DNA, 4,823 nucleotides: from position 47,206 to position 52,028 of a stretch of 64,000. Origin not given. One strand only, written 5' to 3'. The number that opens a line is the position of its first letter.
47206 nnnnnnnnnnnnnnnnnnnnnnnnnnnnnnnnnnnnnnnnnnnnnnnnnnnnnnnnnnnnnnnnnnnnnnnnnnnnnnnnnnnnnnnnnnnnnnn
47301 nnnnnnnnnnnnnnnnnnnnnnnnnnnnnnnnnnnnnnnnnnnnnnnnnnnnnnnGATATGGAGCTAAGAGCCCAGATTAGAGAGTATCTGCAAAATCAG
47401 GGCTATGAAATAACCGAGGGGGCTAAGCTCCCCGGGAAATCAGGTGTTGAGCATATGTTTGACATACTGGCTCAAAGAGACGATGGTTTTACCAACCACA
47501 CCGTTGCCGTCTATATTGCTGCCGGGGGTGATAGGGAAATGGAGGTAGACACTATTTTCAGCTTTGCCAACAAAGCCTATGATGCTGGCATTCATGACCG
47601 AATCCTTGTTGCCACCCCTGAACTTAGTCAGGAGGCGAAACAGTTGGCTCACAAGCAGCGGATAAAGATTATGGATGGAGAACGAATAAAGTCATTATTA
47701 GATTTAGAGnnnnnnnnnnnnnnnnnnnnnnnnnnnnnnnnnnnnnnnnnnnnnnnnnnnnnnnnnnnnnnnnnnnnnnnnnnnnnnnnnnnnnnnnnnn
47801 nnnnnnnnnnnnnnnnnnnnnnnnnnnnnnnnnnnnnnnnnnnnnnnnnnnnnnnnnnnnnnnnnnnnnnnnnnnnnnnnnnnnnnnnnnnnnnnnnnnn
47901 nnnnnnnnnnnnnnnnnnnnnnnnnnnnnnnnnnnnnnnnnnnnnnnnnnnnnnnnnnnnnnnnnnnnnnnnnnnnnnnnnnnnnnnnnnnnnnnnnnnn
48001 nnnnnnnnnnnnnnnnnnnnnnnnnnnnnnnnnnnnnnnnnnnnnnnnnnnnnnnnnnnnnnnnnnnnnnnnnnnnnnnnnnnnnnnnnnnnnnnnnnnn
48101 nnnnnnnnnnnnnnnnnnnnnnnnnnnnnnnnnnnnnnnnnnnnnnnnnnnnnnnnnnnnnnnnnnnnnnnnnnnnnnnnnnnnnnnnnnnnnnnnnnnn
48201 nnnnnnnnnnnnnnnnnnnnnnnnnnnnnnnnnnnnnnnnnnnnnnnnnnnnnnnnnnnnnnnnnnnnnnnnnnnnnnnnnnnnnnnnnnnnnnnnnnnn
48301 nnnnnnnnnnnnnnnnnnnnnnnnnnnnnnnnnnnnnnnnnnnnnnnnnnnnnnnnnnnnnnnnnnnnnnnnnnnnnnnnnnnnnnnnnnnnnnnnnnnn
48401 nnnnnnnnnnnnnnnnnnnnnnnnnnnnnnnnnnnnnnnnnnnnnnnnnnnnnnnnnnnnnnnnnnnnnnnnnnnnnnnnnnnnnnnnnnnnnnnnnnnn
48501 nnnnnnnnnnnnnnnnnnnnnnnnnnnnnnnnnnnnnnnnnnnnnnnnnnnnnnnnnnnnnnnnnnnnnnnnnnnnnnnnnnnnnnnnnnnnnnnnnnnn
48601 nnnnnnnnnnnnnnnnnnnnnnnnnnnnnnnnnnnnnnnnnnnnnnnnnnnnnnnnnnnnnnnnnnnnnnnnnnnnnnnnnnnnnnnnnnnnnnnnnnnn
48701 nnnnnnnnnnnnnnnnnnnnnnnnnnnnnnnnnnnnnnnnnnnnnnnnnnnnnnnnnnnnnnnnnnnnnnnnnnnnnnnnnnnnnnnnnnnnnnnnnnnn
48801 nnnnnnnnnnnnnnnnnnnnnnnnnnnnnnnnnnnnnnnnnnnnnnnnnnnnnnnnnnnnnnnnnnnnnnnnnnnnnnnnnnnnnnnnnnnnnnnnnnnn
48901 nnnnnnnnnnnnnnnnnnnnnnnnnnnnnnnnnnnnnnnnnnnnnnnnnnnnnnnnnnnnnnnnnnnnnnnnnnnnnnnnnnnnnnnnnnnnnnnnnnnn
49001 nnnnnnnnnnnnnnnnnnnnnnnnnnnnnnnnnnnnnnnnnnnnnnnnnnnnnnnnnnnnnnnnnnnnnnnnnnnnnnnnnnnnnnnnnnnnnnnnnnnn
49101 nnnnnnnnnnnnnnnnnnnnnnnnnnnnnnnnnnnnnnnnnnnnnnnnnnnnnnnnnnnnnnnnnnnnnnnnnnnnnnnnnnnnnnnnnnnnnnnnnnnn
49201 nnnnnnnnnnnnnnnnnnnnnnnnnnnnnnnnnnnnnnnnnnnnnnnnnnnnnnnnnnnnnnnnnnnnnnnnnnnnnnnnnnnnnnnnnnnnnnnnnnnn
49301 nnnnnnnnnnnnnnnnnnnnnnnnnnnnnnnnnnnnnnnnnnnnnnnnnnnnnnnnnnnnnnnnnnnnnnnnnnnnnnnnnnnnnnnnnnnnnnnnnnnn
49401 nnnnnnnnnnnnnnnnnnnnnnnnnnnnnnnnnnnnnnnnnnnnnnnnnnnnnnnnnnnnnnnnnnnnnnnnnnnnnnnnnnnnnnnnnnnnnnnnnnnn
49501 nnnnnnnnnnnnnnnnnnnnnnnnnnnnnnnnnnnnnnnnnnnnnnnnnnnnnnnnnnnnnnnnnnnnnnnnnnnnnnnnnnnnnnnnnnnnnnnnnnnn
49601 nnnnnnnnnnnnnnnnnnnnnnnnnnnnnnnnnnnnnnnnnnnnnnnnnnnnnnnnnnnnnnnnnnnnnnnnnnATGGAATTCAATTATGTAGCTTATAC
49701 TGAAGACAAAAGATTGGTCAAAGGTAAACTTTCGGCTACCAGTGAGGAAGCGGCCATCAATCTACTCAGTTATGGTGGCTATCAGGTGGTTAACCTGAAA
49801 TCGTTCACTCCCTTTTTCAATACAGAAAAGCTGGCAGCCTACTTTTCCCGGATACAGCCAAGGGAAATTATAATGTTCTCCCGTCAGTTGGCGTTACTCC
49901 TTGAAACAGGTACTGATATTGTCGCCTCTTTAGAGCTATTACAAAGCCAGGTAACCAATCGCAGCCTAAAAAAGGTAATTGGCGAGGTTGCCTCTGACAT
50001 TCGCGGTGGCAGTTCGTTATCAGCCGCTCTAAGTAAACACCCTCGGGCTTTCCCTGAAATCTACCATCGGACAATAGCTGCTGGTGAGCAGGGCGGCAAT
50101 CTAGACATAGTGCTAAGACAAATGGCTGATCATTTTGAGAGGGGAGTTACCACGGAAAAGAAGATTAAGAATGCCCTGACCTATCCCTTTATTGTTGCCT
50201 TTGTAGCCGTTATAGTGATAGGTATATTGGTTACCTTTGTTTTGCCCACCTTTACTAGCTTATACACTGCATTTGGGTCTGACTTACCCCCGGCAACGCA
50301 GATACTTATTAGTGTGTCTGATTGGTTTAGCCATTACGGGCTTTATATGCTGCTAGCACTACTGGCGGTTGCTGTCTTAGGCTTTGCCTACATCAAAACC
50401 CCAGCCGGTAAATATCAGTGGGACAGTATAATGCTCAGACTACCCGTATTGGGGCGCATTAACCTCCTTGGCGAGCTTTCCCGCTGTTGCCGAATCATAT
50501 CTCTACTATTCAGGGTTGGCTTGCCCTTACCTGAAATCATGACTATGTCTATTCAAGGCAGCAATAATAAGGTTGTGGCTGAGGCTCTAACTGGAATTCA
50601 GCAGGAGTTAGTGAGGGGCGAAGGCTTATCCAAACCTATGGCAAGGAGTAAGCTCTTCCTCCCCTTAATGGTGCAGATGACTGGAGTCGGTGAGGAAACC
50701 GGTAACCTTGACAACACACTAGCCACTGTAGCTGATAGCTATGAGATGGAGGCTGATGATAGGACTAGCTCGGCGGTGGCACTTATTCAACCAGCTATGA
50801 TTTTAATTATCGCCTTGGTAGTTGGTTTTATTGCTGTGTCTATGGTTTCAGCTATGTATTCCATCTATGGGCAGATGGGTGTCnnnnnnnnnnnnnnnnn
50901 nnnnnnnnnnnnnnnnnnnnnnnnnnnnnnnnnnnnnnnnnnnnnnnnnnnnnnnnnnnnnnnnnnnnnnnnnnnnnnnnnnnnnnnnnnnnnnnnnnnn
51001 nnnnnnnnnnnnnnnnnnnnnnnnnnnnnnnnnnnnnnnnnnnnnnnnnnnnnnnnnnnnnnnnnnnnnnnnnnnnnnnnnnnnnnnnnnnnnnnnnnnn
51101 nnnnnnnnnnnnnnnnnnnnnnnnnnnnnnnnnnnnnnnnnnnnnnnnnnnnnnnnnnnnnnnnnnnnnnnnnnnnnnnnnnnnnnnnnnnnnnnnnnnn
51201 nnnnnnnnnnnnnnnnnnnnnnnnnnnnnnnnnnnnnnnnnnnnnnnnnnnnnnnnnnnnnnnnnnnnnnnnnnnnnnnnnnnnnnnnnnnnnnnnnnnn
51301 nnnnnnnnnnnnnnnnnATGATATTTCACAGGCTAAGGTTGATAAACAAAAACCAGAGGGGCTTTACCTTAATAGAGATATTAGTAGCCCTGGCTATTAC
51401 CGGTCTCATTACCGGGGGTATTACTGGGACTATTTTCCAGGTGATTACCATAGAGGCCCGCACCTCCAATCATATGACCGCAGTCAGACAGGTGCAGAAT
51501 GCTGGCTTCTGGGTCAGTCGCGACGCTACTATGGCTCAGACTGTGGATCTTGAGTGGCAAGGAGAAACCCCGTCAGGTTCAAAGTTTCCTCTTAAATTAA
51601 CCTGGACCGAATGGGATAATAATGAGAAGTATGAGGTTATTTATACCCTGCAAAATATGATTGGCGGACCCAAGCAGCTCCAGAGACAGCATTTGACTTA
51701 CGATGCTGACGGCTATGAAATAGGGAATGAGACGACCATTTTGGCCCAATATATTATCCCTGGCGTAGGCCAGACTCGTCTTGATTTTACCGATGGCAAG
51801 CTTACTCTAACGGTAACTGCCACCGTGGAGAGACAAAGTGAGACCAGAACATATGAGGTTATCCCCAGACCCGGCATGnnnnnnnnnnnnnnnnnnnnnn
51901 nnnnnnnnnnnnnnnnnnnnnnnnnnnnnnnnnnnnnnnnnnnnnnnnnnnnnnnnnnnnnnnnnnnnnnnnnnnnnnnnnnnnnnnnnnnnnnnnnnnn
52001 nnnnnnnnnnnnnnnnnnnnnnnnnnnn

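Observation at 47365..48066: PilB-type ATPase carries two tandem copies of an unassigned ~105-aa module ahead of its normal N-domain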

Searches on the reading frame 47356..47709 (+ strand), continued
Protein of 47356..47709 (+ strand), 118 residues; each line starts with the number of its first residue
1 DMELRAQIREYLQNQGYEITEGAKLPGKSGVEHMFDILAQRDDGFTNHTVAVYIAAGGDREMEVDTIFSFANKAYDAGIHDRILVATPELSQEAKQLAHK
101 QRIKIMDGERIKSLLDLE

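Call 76: list_cluster_members(proteins=[P0085, P0074, P0048, P0161, P0165, P0160, P0112, P0175, P0186, P0046])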
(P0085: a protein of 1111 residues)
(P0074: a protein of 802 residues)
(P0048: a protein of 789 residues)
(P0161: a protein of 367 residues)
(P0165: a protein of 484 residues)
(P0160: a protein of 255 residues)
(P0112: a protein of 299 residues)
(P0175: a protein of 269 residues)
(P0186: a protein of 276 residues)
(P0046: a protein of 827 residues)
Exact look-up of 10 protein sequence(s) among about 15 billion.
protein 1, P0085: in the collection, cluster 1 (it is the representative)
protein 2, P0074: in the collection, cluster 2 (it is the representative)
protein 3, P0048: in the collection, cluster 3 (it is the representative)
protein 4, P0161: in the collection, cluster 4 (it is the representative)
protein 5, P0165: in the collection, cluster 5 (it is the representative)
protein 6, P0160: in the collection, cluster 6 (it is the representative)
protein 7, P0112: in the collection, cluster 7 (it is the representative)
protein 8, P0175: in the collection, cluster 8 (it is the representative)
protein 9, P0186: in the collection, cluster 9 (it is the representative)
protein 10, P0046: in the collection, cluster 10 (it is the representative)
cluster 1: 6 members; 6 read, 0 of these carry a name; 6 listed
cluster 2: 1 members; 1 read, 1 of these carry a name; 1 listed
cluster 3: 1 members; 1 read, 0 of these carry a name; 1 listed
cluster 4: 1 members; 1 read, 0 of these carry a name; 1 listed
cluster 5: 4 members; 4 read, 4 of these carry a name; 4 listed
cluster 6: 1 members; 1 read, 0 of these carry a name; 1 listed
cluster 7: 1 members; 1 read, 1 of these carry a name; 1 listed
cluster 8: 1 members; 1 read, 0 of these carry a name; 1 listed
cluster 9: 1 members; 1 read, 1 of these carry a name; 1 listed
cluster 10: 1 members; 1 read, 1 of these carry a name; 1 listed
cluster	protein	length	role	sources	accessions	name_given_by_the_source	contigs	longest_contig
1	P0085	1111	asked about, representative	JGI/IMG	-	-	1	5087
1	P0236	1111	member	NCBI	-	-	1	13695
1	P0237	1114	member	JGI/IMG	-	-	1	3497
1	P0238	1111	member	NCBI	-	-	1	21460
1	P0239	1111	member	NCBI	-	-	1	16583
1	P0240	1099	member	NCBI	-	-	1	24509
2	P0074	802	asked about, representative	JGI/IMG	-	general secretion pathway protein E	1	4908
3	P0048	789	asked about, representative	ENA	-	-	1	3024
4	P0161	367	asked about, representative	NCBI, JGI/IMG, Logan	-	-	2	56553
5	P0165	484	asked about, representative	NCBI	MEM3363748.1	MAG: ATPase domain-containing protein [Thermoplasmatales archaeon]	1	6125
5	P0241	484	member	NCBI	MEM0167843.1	MAG: ATPase domain-containing protein [Thermoplasmatales archaeon]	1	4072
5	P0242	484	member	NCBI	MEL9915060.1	MAG: ATPase domain-containing protein [Thermoplasmatales archaeon]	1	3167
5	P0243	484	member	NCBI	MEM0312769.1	MAG: ATPase domain-containing protein [Thermoplasmatales archaeon]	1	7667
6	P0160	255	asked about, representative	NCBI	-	-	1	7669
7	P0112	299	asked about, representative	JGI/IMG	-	CheY-like chemotaxis protein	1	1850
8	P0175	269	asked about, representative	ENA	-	-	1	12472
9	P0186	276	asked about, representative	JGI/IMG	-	hypothetical protein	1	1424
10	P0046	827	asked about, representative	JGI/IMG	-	CheY-like chemotaxis protein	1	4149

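Call 77: find_encoding_contigs(protein=P0161, flank=8000, max_places=2)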
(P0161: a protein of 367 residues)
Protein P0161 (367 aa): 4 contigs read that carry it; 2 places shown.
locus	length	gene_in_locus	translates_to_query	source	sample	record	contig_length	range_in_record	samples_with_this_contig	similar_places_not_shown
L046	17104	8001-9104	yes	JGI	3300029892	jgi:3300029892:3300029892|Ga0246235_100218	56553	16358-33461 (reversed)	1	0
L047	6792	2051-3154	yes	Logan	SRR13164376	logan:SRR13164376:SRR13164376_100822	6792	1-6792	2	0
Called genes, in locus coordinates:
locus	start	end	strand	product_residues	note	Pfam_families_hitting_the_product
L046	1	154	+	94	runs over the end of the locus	-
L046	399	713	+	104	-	-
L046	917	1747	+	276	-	-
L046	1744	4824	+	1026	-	PF01835:MG2 (faint)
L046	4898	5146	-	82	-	-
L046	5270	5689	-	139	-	PF10130:PIN_2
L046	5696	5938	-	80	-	PF26688:RHH_12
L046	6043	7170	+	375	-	PF07705:CARDB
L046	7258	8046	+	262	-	PF02830:V4R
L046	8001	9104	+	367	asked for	PF04471:Mrr_cat (weak), PF13481:AAA_25 (weak), PF06745:ATPase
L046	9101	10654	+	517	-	PF00535:Glycos_transf_2, PF13641:Glyco_tranf_2_3, PF13506:Glyco_transf_21, PF13632:Glyco_trans_2_3, PF03552:Cellulose_synt (weak)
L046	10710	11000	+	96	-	-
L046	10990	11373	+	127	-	PF13650:Asp_protease_2, PF13975:gag-asp_proteas (weak)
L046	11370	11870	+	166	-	PF06745:ATPase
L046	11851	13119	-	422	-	PF00072:Response_reg, PF06745:ATPase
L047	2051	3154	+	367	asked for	PF04471:Mrr_cat (weak), PF13481:AAA_25 (weak), PF06745:ATPase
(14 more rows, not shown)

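Call 78: find_encoding_contigs(protein=P0243, flank=8000, max_places=2)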
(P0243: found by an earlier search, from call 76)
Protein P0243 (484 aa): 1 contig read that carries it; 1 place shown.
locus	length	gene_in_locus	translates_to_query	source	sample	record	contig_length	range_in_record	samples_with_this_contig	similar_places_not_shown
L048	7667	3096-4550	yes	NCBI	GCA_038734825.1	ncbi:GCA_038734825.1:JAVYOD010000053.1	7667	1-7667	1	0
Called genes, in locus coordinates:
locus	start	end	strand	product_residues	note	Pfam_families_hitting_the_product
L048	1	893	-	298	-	?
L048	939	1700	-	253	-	-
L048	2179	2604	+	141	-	-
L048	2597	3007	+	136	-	-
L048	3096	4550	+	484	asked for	PF06745:ATPase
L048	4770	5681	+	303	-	PF19020:Ta1207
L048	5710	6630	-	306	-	PF19020:Ta1207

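Call 80: find_encoding_contigs(protein=P0175, flank=7000, max_places=1)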
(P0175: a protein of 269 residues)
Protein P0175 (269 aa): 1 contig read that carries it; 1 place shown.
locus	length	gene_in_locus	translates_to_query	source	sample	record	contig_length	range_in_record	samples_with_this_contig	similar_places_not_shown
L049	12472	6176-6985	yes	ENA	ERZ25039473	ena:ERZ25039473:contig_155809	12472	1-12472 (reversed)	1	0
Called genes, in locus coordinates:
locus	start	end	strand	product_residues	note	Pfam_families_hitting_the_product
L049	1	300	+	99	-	?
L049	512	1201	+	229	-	PF00293:NUDIX, PF19606:DUF6111 (weak)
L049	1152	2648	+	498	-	PF01743:PolyA_pol (faint)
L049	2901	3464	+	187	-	-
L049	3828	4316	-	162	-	-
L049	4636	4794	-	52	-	-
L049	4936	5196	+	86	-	-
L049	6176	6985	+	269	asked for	-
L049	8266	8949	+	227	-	PF01408:GFO_IDH_MocA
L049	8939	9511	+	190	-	PF02894:GFO_IDH_MocA_C, PF22725:GFO_IDH_MocA_C3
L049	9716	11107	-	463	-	PF02826:2-Hacid_dh_C (faint), PF03446:NAD_binding_2 (faint), PF03721:UDPG_MGDP_dh_N, PF00984:UDPG_MGDP_dh, PF03720:UDPG_MGDP_dh_C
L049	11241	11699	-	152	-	-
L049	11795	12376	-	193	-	PF03720:UDPG_MGDP_dh_C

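Call 81: find_encoding_contigs(protein=P0160, flank=7000, max_places=1)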
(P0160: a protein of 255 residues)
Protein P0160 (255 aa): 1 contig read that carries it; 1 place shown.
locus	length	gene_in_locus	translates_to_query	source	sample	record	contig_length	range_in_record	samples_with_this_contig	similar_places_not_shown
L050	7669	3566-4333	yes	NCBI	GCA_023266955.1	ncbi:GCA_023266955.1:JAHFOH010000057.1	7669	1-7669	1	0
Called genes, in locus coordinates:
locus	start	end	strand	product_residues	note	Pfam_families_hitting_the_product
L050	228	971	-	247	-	-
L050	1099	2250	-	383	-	-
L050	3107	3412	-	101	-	PF25213:HVO_A0261_N (weak), PF14947:HTH_45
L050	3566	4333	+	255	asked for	PF03551:PadR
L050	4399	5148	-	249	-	PF06745:ATPase, PF13481:AAA_25 (weak)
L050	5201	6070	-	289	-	PF01040:UbiA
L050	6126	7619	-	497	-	PF02830:V4R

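Call 84: search_solved_structures(query=A3, max_evalue=10, show_alignments=2)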
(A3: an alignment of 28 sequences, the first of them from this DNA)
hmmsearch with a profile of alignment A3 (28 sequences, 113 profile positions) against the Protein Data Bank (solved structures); distinct sequences matched with E-value up to 10: 0.

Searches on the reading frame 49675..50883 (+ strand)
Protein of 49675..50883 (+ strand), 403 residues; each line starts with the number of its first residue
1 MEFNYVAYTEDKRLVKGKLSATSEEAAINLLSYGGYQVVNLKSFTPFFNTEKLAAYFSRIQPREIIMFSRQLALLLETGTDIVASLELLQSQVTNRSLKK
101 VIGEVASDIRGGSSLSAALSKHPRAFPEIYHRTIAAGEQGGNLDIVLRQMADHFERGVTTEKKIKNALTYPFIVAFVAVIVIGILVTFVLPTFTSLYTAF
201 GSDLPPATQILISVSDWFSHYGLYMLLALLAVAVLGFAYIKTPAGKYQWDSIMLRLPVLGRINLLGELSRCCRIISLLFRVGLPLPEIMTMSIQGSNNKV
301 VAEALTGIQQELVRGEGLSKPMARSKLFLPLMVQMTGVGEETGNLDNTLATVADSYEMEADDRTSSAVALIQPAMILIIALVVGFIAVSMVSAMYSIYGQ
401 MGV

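Call 16: search_protein_families(library=pfam, proteins=[window:49675-50883:+], max_evalue=0.01)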
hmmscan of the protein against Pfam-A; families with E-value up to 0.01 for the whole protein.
window:49675-50883:+ (403 aa): 1 family
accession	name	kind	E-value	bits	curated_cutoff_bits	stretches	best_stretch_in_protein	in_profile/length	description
PF00482.28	T2SSF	-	4e-58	195.2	25.2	2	68-191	1-125/125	Type II secretion system (T2SS), protein F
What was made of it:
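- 49675..50886 (+): PilC/GspF platform protein. Pfam T2SSF E 4e-58 (call 16).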

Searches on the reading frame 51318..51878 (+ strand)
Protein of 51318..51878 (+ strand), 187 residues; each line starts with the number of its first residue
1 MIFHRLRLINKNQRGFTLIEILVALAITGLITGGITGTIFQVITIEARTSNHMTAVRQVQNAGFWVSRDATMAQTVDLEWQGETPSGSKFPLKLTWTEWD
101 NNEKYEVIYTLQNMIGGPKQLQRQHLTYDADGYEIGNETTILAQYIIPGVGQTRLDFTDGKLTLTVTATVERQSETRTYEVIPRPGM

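Call 16: search_protein_families(library=pfam, proteins=[window:51318-51878:+], max_evalue=0.01)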
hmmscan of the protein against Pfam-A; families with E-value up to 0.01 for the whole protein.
window:51318-51878:+ (187 aa): 1 family
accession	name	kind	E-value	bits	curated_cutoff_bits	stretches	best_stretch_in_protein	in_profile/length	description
PF07963.17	N_methyl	-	6.8e-10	38.5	21.2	1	11-35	2-26/27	Prokaryotic N-terminal methylation motif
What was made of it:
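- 50899..51881 (+): Two prepilin-type (N_methyl) minor pilin genes. Pfam N_methyl (call 16).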
